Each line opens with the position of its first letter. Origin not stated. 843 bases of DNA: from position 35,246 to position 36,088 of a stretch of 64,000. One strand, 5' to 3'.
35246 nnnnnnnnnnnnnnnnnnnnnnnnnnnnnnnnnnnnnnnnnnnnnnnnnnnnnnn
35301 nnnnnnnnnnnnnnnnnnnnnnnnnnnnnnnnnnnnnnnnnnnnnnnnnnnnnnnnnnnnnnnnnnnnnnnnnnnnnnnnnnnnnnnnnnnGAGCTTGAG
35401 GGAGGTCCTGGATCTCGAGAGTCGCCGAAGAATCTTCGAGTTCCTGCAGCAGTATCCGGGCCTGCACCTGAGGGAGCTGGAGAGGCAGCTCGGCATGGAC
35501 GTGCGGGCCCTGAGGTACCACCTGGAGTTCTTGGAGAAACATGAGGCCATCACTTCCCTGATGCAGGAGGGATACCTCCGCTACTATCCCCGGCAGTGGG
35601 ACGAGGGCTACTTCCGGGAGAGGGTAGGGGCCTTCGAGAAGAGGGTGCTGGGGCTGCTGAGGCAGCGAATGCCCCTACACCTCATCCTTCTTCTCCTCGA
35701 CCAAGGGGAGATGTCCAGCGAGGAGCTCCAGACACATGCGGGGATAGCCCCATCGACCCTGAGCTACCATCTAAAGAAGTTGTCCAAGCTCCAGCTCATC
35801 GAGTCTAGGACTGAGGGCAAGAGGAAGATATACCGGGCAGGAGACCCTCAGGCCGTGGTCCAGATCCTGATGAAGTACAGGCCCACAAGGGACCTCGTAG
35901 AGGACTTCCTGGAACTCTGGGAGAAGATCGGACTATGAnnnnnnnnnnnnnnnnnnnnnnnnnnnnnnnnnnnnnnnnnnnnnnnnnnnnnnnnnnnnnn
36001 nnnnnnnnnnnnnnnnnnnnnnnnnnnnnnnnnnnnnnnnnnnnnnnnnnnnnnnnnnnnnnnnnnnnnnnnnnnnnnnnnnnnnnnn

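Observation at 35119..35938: Small 3-TM protein co-transcribed with a double winged-helix regulator, immediately downstream of the surface-protein tandem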

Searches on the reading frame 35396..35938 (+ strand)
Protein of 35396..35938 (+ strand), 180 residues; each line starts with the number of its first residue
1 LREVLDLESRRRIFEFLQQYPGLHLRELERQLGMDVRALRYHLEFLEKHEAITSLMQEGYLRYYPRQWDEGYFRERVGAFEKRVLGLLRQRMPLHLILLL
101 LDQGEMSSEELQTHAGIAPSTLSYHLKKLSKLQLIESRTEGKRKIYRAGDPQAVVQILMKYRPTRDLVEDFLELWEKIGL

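Call 4: search_protein_families(library=pfam, proteins=[window:35396-35938:+], max_evalue=1)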
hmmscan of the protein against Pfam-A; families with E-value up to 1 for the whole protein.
window:35396-35938:+ (180 aa): 32 families (the best 25 are shown)
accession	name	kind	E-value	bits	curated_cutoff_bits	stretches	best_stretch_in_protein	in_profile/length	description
PF12840.13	HTH_20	-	6.4e-15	55.3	27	2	97-138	9-51/51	Helix-turn-helix domain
PF01022.26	HTH_5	-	9.2e-13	48.3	22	2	97-137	7-47/47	Bacterial regulatory protein, arsR family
PF24266.1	HTH_HVO_0163_N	-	1.5e-12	47.8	31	2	8-70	2-64/70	HVO_0163, N-terminal HTH domain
PF13412.12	HTH_24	-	2.6e-12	46.5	21.9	2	96-136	8-48/48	Winged helix-turn-helix DNA-binding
PF01047.28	MarR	-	9.4e-09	35.5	24.6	1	94-138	6-50/59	MarR family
PF12802.13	MarR_2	-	1.2e-06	29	27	1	94-139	8-54/61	MarR family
PF04182.18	B-block_TFIIIC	-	1.7e-05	25.2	22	2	104-140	18-53/73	B-block binding subunit of TFIIIC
PF25212.1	HVO_A0114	-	2.2e-05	24.6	27.6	2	8-53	22-67/84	HVO_A0114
PF21476.4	PF0610-like_N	-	8.9e-05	23.1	33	2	97-131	6-40/50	PF0610-like, N-terminal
PF17007.11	HTH_micro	-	9.4e-05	21.9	27.3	1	99-147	100-149/454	HTH-like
PF13411.12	MerR_1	-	0.00012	22.5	21.6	2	25-65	3-39/69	MerR HTH family regulatory protein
PF08279.18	HTH_11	-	0.00014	22.1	25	2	10-60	2-54/55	HTH domain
PF01978.25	TrmB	-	0.00035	20.8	25.6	1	99-151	16-67/68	Sugar-specific transcriptional regulator TrmB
PF19187.6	HTH_PafC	-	0.00041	20.6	32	1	15-46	11-42/115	PafC helix-turn-helix domain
PF08461.16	HTH_12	-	0.00042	20.6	21.4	1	27-50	22-46/66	Ribonuclease R winged-helix domain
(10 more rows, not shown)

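Call 5: search_protein_families(library=ncbifam, proteins=[window:35396-35938:+], max_evalue=1)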
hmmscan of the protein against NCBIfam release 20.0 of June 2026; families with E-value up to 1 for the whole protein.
window:35396-35938:+ (180 aa): 22 families
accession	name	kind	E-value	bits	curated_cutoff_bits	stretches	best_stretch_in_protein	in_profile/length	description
NF033788.1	HTH_metalloreg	subfamily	3.7e-20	71.5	55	2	85-152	5-72/77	metalloregulator ArsR/SmtB family transcription factor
NF033789.1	repress_SdpR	subfamily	5.1e-10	39.1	100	1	97-147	13-63/79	autorepressor SdpR family transcription factor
NF053755.1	MsvR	equivalog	4.8e-07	29.7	220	1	97-141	18-62/236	transcriptional factor MsvR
TIGR01884.1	cas_HTH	subfamily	1.4e-06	27.8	60.2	1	97-149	147-199/202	CRISPR-associated CARF protein Csa3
NF041413.1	ArsR_Rv2640c_fam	equivalog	4.6e-06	27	155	1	91-149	44-102/118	Rv2640c family ArsR-like transcriptional regulator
NF040642.1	sulf_sens_BigR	equivalog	1.2e-05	25.2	155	1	94-154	23-82/95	sulfite-sensing transcriptional repressor BigR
NF053660.1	ORF80_fam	equivalog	1.2e-05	25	95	1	96-137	6-48/70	ORF80 family leucine zipper DNA-binding protein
TIGR02702.1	SufR_cyano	equivalog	3.2e-05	23.7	178.8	1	97-157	7-64/208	iron-sulfur cluster biosynthesis transcriptional regulator SufR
NF053602.1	Phr_regulator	exception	0.0001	21.9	320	2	3-56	7-59/191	heat shock transcription regulator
TIGR04176.1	MarR_EPS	equivalog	0.0015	18.6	88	1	8-48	4-44/105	MarR family EPS-associated transcriptional regulator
NF046008.1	ICE_MAGa4850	equivalog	0.003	17.7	55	1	98-145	53-101/233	MAGa4850 family ICE element protein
NF053756.1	MreA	equivalog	0.0064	16.3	100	1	95-144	21-70/110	MreA family transcriptional regulator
NF040939.2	trans_reg_lrs14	equivalog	0.012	15.7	90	1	96-147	26-78/103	Lrs14 family HTH-type transcriptional regulator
NF045707.1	Dbac_1936_reg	equivalog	0.013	15.5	115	1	97-162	22-86/99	ArsR/SmtB-type metalloregulator TsoR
NF007528.0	PRK10141.1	subfamily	0.013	15.3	97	1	91-148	16-73/117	metalloregulator ArsR/SmtB family transcription factor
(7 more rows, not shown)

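Call 7: find_homologous_proteins(query=window:35396-35938:+)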
Query window:35396-35938:+ (180 aa): 78 proteins with E <= 0.001 among 337 candidates.
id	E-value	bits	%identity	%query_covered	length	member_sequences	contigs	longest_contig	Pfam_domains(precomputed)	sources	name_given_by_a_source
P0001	1.2e-110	385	100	100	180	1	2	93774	PF01047.29,PF12840.14,PF13412.13,PF25212.3,PF01022.27,PF12802.14,PF24266.2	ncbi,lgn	ncbi:MAG: winged helix-turn-helix transcriptional regulator [Thermoplasmata archaeon]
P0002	7.8e-92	324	78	100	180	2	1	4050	PF01047.29,PF12840.14,PF13412.13,PF01022.27,PF04182.19,PF12802.14,PF24266.2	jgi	jgi:predicted transcriptional regulator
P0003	5.0e-90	318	81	100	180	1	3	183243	PF12840.14,PF13412.13,PF01022.27,PF12802.14,PF24266.2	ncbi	-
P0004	8.3e-90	318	79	100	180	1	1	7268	PF01047.29,PF12840.14,PF13412.13,PF13411.13,PF01978.26,PF01022.27,PF12802.14,PF24266.2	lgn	-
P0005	6.0e-88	312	80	100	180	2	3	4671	PF12840.14,PF13412.13,PF01022.27,PF12802.14,PF24266.2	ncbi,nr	ncbi:MAG: helix-turn-helix domain-containing protein [Candidatus Thermoplasmatota archaeon]|nr:helix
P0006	8.9e-87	308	76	100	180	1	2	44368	PF01047.29,PF12840.14,PF13412.13,PF01022.27,PF12802.14,PF24266.2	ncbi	-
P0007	5.2e-76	273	67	100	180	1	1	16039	PF01047.29,PF12840.14,PF13412.13,PF25212.3,PF13463.13,PF01978.26,PF01022.27,PF09339.17,PF12802.14,PF24266.2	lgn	-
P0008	1.5e-75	271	66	100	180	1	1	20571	PF12840.14,PF13412.13,PF01022.27,PF12802.14,PF24266.2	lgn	-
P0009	8.7e-73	262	68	100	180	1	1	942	PF12840.14,PF13412.13,PF01022.27,PF12802.14,PF24266.2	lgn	-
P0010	3.1e-72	260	64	100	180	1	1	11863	PF12840.14,PF13412.13,PF01022.27,PF24266.2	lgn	-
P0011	3.5e-72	260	67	100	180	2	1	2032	PF01047.29,PF12840.14,PF13412.13,PF01978.26,PF01022.27,PF13601.13,PF12802.14,PF24266.2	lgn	-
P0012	1.1e-70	255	64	100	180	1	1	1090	PF12840.14,PF13412.13,PF01022.27,PF12802.14,PF24266.2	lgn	-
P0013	3.2e-70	254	66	98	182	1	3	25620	PF12840.14,PF13412.13,PF25212.3,PF01022.27,PF09339.17,PF12802.14,PF24266.2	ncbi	-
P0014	1.1e-69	252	60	100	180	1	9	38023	PF12840.14,PF13412.13,PF01022.27,PF13601.13,PF12802.14,PF24266.2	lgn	-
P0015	5.1e-69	250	65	100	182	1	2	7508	PF12840.14,PF13412.13,PF01022.27,PF09339.17,PF24266.2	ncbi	-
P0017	4.4e-65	237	60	100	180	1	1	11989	PF12840.14,PF13412.13,PF24266.2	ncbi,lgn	ncbi:MAG: winged helix-turn-helix transcriptional regulator [Thermoplasmata archaeon]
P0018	3.5e-64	234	61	100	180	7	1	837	PF12840.14,PF24266.2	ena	-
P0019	3.9e-64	234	61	100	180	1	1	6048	PF12840.14,PF24266.2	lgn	-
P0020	7.0e-64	233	61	100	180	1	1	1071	PF12840.14,PF13412.13,PF01022.27,PF24266.2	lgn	-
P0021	4.0e-62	227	58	100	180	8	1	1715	PF12840.14,PF24266.2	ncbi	-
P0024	2.0e-43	167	46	99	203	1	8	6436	PF01978.26,PF20432.5,PF01022.27,PF04967.19,PF13518.13,PF09339.17,PF12802.14,PF24266.2,PF01047.29,PF12840.14,PF13412.13,PF13545.13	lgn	-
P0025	2.6e-41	160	43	99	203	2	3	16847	PF01047.29,PF12840.14,PF13412.13,PF01022.27,PF09339.17,PF12802.14,PF13545.13,PF24266.2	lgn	-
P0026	3.6e-38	149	46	96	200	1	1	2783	PF12840.14,PF13412.13,PF01022.27,PF09339.17,PF12802.14,PF24266.2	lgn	-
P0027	2.2e-37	147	41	98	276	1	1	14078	PF12840.14,PF13412.13,PF01978.26,PF01022.27,PF12802.14,PF24266.2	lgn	-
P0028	1.9e-36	144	43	99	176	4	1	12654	PF01047.29,PF12840.14,PF13412.13,PF01022.27,PF04967.19,PF12802.14,PF13545.13,PF24266.2,PF25213.2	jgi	jgi:predicted transcriptional regulator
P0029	2.6e-36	143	42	96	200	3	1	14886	PF01047.29,PF12840.14,PF13412.13,PF01978.26,PF01022.27,PF09339.17,PF24266.2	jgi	jgi:predicted transcriptional regulator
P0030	1.4e-34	138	43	96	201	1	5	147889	PF12840.14,PF13412.13,PF24266.2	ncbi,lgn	-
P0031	1.8e-34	137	43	99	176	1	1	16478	PF01047.29,PF12840.14,PF13412.13,PF01978.26,PF13936.13,PF01022.27,PF04967.19,PF12802.14,PF13545.13,PF24266.2,PF25213.2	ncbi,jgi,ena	-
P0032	4.7e-34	136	40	97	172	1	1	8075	PF01047.29,PF12840.14,PF13412.13,PF01022.27,PF12802.14,PF24266.2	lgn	-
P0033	1.8e-33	134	42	100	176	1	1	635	PF01047.29,PF12840.14,PF13412.13,PF08279.19,PF01022.27,PF12802.14,PF24266.2,PF25213.2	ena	-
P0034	4.3e-32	130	40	96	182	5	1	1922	PF01047.29,PF12840.14,PF13412.13,PF01022.27,PF13601.13,PF12802.14,PF24266.2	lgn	-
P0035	7.6e-32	129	41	98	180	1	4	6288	PF01047.29,PF12840.14,PF13412.13,PF01638.24,PF01978.26,PF01022.27,PF09339.17,PF03428.20,PF12802.14,PF24266.2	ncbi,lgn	ncbi:MAG: winged helix-turn-helix transcriptional regulator [Thermoplasmata archaeon]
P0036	6.7e-31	126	38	100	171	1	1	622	PF01047.29,PF12840.14,PF13412.13,PF01022.27,PF24266.2,PF01325.26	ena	-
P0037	1.6e-30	125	37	100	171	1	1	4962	PF01047.29,PF12840.14,PF04492.20,PF13412.13,PF02082.27,PF01022.27,PF13601.13,PF24266.2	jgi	jgi:predicted transcriptional regulator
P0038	2.3e-30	124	37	100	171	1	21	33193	PF01047.29,PF12840.14,PF04492.20,PF13412.13,PF02082.27,PF01022.27,PF13601.13,PF24266.2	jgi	jgi:predicted transcriptional regulator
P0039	3.3e-30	124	37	100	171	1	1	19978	PF01047.29,PF12840.14,PF04492.20,PF13412.13,PF02082.27,PF01022.27,PF13601.13,PF24266.2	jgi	jgi:predicted transcriptional regulator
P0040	5.4e-30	123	39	97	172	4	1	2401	PF12840.14,PF13412.13,PF01022.27,PF24266.2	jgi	-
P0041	6.4e-30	123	38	97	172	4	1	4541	PF12840.14,PF13412.13,PF01022.27,PF24266.2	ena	-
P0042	8.8e-30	122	38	100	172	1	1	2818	PF12840.14,PF13412.13,PF01022.27,PF24266.2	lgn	-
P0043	1.2e-29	122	38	100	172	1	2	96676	PF12840.14,PF13412.13,PF01022.27,PF24266.2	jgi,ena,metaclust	metaclust:\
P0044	4.3e-29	120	36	100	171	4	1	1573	PF01047.29,PF12840.14,PF04492.20,PF13412.13,PF01022.27,PF13601.13,PF24266.2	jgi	-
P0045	6.6e-29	119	38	100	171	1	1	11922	PF01047.29,PF12840.14,PF13412.13,PF01978.26,PF01022.27,PF13601.13,PF12802.14,PF24266.2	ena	-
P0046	6.6e-29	119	40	100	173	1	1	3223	PF01047.29,PF12840.14,PF13412.13,PF01022.27,PF12802.14,PF24266.2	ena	-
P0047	1.2e-28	118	36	100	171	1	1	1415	PF01047.29,PF12840.14,PF04492.20,PF13412.13,PF01022.27,PF24266.2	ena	-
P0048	1.3e-28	118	37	100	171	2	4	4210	PF01047.29,PF12840.14,PF13412.13,PF02082.27,PF01022.27,PF24266.2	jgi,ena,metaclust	jgi:predicted transcriptional regulator|metaclust:\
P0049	1.8e-28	118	36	100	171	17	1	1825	PF01047.29,PF12840.14,PF13412.13,PF02082.27,PF01022.27,PF13601.13,PF12802.14,PF24266.2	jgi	jgi:predicted transcriptional regulator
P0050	3.1e-28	117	59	54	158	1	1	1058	PF24266.2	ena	-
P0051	1.5e-27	115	36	100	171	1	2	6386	PF01047.29,PF12840.14,PF13412.13,PF02082.27,PF01022.27,PF13601.13,PF24266.2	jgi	jgi:predicted transcriptional regulator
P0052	3.8e-27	114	36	100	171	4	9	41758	PF01047.29,PF12840.14,PF13412.13,PF02082.27,PF01022.27,PF13601.13,PF24266.2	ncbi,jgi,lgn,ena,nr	ncbi:MAG: hypothetical protein BV458_05110 [Thermoplasmata archaeon M9B2D]|nr:MAG: hypothetical prot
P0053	4.7e-27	113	37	100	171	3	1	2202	PF01047.29,PF12840.14,PF13412.13,PF02082.27,PF01978.26,PF01022.27,PF13601.13,PF24266.2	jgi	jgi:predicted transcriptional regulator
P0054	1.7e-26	111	40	96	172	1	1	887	PF12840.14,PF13412.13,PF01022.27,PF13601.13,PF24266.2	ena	-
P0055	2.5e-26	111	35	100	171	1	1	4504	PF01047.29,PF12840.14,PF13412.13,PF02082.27,PF01978.26,PF01022.27,PF13601.13,PF12802.14,PF24266.2,PF01325.26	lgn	-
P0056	2.9e-26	111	38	98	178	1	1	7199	PF01047.29,PF12840.14,PF13412.13,PF01022.27,PF12802.14,PF24266.2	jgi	jgi:predicted transcriptional regulator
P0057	3.9e-26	110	36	100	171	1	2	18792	PF01047.29,PF12840.14,PF13412.13,PF01022.27,PF24266.2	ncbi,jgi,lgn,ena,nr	ncbi:hypothetical protein AYK25_06910 [Thermoplasmatales archaeon SM1-50]|nr:MAG: hypothetical prote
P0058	6.3e-26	110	38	100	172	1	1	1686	PF01047.29,PF12840.14,PF13412.13,PF01022.27,PF13601.13,PF12802.14,PF24266.2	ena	-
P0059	8.6e-26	109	40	97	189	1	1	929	PF12840.14,PF13412.13,PF01022.27,PF12802.14,PF24266.2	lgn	-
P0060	5.7e-25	107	37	96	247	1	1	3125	PF08279.19,PF01978.26,PF01022.27,PF24033.2,PF04967.19,PF09339.17,PF14493.13,PF12802.14,PF08281.19,PF24266.2,PF01325.26,PF01047.29,PF12840.14,PF13412.13,PF02082.27,PF13545.13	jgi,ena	-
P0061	6.7e-25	106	32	100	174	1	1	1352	PF01047.29,PF12840.14,PF13412.13,PF01978.26,PF01022.27,PF24266.2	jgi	jgi:predicted transcriptional regulator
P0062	4.2e-24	104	35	97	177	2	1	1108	PF01047.29,PF12840.14,PF13412.13,PF01022.27,PF24033.2,PF03965.23,PF09339.17,PF12802.14,PF24266.2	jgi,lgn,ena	-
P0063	8.8e-24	103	34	97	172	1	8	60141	PF01047.29,PF12840.14,PF13412.13,PF01022.27,PF13601.13,PF12802.14,PF08100.19,PF24266.2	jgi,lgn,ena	-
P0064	7.9e-23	100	32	96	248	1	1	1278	PF01978.26,PF01022.27,PF09339.17,PF14493.13,PF12802.14,PF22979.3,PF24266.2,PF08784.18,PF14947.13,PF01047.29,PF12840.14,PF13412.13,PF02082.27,PF13463.13,PF13545.13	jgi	jgi:predicted transcriptional regulator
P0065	8.1e-23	100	37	94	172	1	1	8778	PF01047.29,PF12840.14,PF13412.13,PF01978.26,PF01022.27,PF09339.17,PF12802.14,PF24266.2,PF25213.2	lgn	-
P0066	5.1e-22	97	37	94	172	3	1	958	PF01047.29,PF12840.14,PF13412.13,PF01978.26,PF01022.27,PF09339.17,PF12802.14,PF24266.2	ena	-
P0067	6.4e-22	97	36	94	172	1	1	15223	PF01047.29,PF12840.14,PF13412.13,PF01022.27,PF12802.14,PF24266.2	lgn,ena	-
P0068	4.4e-21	94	36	99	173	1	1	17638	PF01047.29,PF12840.14,PF13412.13,PF13463.13,PF01022.27,PF12802.14,PF24266.2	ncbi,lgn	-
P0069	2.5e-20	91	34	92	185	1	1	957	PF01047.29,PF12840.14,PF13412.13,PF01022.27,PF04967.19,PF12802.14,PF24266.2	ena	-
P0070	5.0e-20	90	34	94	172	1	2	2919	PF01047.29,PF12840.14,PF13412.13,PF01022.27,PF09339.17,PF12802.14,PF24266.2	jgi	jgi:predicted transcriptional regulator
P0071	5.2e-20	90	30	97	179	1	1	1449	PF01047.29,PF12840.14,PF13412.13,PF01022.27,PF24033.2,PF03965.23,PF13601.13,PF24266.2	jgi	jgi:predicted transcriptional regulator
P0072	9.6e-19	86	33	99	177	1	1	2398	PF01047.29,PF12840.14,PF13412.13,PF01022.27,PF12802.14,PF24266.2,PF10711.16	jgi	jgi:predicted transcriptional regulator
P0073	1.8e-18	85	33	99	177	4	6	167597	PF01047.29,PF12840.14,PF13412.13,PF13463.13,PF01022.27,PF13601.13,PF03428.20,PF12802.14,PF24266.2,PF10711.16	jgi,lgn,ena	-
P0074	4.0e-18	84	32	99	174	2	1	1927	PF01047.29,PF12840.14,PF13412.13,PF25212.3,PF01022.27,PF13601.13,PF03428.20,PF12802.14,PF24266.2,PF10711.16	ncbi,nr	ncbi:MAG: helix-turn-helix domain-containing protein [Methanomassiliicoccales archaeon]|nr:helix-tur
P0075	7.4e-18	83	33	94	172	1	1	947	PF01047.29,PF12840.14,PF13412.13,PF01978.26,PF01022.27,PF04967.19,PF09339.17,PF12802.14,PF24266.2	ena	-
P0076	9.8e-18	83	34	98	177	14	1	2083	PF01978.26,PF01022.27,PF13601.13,PF12802.14,PF24266.2,PF24038.2,PF10711.16,PF01047.29,PF12840.14,PF13412.13,PF13463.13,PF03428.20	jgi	-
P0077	6.6e-17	80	31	97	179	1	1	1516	PF12840.14,PF13412.13,PF01978.26,PF01022.27,PF24033.2,PF03965.23,PF24266.2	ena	-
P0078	7.3e-11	61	35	85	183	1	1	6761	PF12840.14,PF13412.13,PF01978.26,PF01022.27,PF03965.23,PF19187.7,PF09339.17,PF12802.14,PF24266.2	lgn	-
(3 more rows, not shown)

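Call 8: find_encoding_contigs(protein=P0003, flank=6000, max_places=2)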
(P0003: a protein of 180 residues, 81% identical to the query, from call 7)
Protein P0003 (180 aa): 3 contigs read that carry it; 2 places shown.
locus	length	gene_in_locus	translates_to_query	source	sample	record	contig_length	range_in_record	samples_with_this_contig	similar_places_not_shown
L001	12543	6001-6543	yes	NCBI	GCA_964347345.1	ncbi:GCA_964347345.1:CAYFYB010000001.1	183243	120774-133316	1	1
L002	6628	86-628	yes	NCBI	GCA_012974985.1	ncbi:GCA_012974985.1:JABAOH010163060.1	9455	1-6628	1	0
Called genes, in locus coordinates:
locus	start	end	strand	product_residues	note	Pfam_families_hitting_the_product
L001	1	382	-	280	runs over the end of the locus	PF05681:Fumerase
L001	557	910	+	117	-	PF00903:Glyoxalase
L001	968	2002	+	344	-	PF03447:NAD_binding_3 (weak), PF00742:Homoserine_dh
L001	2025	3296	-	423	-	PF00890:FAD_binding_2 (faint), PF01266:DAO, PF01946:Thi4 (weak), PF07992:Pyr_redox_2 (weak), PF12831:FAD_oxidored (weak), PF13450:NAD_binding_8, PF01266:DAO, PF26311:ETF-QO_FixC_C, +3 more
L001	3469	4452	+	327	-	-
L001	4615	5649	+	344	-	-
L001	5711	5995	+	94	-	-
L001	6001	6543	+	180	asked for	PF12840:HTH_20 (weak), PF13412:HTH_24 (faint), PF01022:HTH_5 (faint), PF12802:MarR_2 (faint), PF24266:HTH_HVO_0163_N, PF12840:HTH_20 (weak)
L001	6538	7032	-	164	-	-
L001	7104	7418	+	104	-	PF14697:Fer4_21 (faint), PF13237:Fer4_10 (weak)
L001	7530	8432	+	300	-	PF16881:LIAS_N, PF04055:Radical_SAM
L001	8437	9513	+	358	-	PF00676:E1_dh, PF02775:TPP_enzyme_C (weak), PF13292:DXP_synthase_N (weak)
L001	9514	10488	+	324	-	PF02779:Transket_pyr, PF02780:Transketolase_C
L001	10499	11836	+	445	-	PF00364:Biotin_lipoyl, PF25917:BSH_RND, PF25984:BSH_YknX (weak), PF25997:BSH_YhbJ, PF02817:E3_binding, PF00198:2-oxoacid_dh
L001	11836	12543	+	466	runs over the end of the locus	PF00890:FAD_binding_2 (faint), PF01134:GIDA, PF01266:DAO (faint), PF01494:FAD_binding_3 (faint), PF07992:Pyr_redox_2, PF13738:Pyr_redox_3 (weak), PF00070:Pyr_redox, PF02852:Pyr_redox_dim, +2 more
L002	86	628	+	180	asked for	PF12840:HTH_20 (weak), PF13412:HTH_24 (faint), PF01022:HTH_5 (faint), PF12802:MarR_2 (faint), PF24266:HTH_HVO_0163_N, PF12840:HTH_20 (weak)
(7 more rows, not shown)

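Call 9: find_encoding_contigs(protein=P0014, flank=6000, max_places=2)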
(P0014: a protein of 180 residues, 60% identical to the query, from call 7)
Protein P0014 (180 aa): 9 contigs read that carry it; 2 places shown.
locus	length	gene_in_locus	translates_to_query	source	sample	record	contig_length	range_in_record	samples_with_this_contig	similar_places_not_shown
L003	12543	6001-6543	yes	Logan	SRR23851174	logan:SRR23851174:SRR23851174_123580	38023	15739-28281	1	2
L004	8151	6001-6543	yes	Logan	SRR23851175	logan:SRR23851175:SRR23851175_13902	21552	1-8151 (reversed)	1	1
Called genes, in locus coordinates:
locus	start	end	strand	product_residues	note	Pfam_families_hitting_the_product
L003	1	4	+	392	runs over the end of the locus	PF01546:Peptidase_M20, PF07687:M20_dimer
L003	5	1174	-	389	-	PF01266:DAO (faint), PF03486:HI0933_like (faint), PF05834:Lycopene_cycl (weak), PF07992:Pyr_redox_2 (weak), PF13450:NAD_binding_8 (weak), PF01494:FAD_binding_3 (weak)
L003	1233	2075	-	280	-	PF04909:Amidohydro_2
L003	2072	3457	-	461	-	PF12706:Lactamase_B_2, PF07521:RMMBL (faint)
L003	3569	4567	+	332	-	-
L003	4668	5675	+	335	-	-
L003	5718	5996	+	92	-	PF24283:DUF7471 (weak)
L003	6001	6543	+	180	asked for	PF13412:HTH_24 (faint), PF12802:MarR_2 (faint), PF13601:HTH_34 (faint), PF24266:HTH_HVO_0163_N, PF12840:HTH_20 (weak), PF01022:HTH_5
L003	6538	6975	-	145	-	-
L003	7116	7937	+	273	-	PF00561:Abhydrolase_1, PF12146:Hydrolase_4 (weak), PF12697:Abhydrolase_6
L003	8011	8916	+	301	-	PF16881:LIAS_N, PF04055:Radical_SAM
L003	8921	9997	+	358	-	PF00676:E1_dh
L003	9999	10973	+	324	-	PF02779:Transket_pyr, PF02780:Transketolase_C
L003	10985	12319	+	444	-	PF00364:Biotin_lipoyl, PF25984:BSH_YknX (faint), PF25997:BSH_YhbJ (weak), PF02817:E3_binding, PF00198:2-oxoacid_dh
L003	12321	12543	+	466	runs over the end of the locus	PF00890:FAD_binding_2 (faint), PF01134:GIDA (weak), PF01266:DAO (faint), PF03486:HI0933_like (faint), PF07992:Pyr_redox_2, PF13738:Pyr_redox_3, PF00070:Pyr_redox, PF02852:Pyr_redox_dim, +1 more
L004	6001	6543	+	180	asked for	PF13412:HTH_24 (faint), PF12802:MarR_2 (faint), PF13601:HTH_34 (faint), PF24266:HTH_HVO_0163_N, PF12840:HTH_20 (weak), PF01022:HTH_5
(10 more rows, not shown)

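Call 10: find_encoding_contigs(protein=P0030, flank=6000, max_places=2)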
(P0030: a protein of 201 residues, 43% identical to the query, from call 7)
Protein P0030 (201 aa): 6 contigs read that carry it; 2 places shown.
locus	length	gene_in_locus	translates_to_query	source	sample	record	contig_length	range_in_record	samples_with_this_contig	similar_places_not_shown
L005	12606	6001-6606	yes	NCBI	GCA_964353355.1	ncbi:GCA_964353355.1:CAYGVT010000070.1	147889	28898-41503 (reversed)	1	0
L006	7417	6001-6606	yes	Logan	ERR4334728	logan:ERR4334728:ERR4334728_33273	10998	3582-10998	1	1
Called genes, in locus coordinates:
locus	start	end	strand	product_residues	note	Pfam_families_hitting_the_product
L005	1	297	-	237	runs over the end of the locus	PF01138:RNase_PH, PF03725:RNase_PH_C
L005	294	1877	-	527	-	PF14435:SUKH-4 (faint), PF13360:PQQ_2, PF13570:Beta-prop_ACSF4 (weak), PF13570:Beta-prop_ACSF4, PF13360:PQQ_2, PF13570:Beta-prop_ACSF4, PF00801:PKD, PF18911:PKD_4, +2 more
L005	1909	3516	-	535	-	PF00091:Tubulin (faint)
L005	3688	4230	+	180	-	PF13238:AAA_18, PF13671:AAA_33 (weak), PF13207:AAA_17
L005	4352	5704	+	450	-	-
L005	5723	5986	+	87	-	-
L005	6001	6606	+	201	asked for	PF12840:HTH_20 (faint), PF13412:HTH_24 (faint), PF24266:HTH_HVO_0163_N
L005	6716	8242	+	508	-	-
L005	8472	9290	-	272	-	-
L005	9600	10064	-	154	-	-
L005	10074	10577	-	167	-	-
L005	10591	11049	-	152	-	PF13620:CarboxypepD_reg (weak)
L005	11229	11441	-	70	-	PF07311:Dodecin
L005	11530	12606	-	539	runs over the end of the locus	PF00482:T2SSF (faint)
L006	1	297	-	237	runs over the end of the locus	PF01138:RNase_PH, PF03725:RNase_PH_C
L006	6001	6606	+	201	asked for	PF12840:HTH_20 (faint), PF13412:HTH_24 (faint), PF24266:HTH_HVO_0163_N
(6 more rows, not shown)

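Call 12: find_encoding_contigs(protein=P0043, flank=6000, max_places=1)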
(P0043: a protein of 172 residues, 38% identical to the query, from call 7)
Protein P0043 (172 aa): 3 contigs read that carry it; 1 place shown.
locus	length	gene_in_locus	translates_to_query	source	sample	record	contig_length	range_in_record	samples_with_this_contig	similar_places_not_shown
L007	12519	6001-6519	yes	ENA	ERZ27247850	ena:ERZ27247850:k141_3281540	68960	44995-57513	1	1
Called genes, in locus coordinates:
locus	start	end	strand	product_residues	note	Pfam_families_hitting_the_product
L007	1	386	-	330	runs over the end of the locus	PF04055:Radical_SAM, PF13353:Fer4_12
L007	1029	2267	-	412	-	PF13173:AAA_14, PF13635:DUF4143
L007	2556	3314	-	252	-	PF23023:Anti-Pycsar_Apyc1 (faint), PF00753:Lactamase_B, PF12706:Lactamase_B_2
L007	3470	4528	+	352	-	PF02369:Big_1 (faint), PF15976:CooC_C (faint), PF13620:CarboxypepD_reg (weak), PF13715:CarbopepD_reg_2 (weak)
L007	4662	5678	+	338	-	PF13620:CarboxypepD_reg (weak)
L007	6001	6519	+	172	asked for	PF12840:HTH_20 (faint), PF24266:HTH_HVO_0163_N, PF01022:HTH_5 (weak), PF13412:HTH_24 (weak)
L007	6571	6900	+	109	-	PF01035:DNA_binding_1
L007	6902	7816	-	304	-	PF04414:tRNA_deacylase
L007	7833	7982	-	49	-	-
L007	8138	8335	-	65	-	-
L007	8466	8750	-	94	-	-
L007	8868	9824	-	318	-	-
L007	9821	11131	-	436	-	PF21473:OB_Ssb-like (faint), PF01336:tRNA_anti-codon (faint)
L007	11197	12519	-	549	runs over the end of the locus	PF01268:FTHFS, PF01656:CbiA (weak)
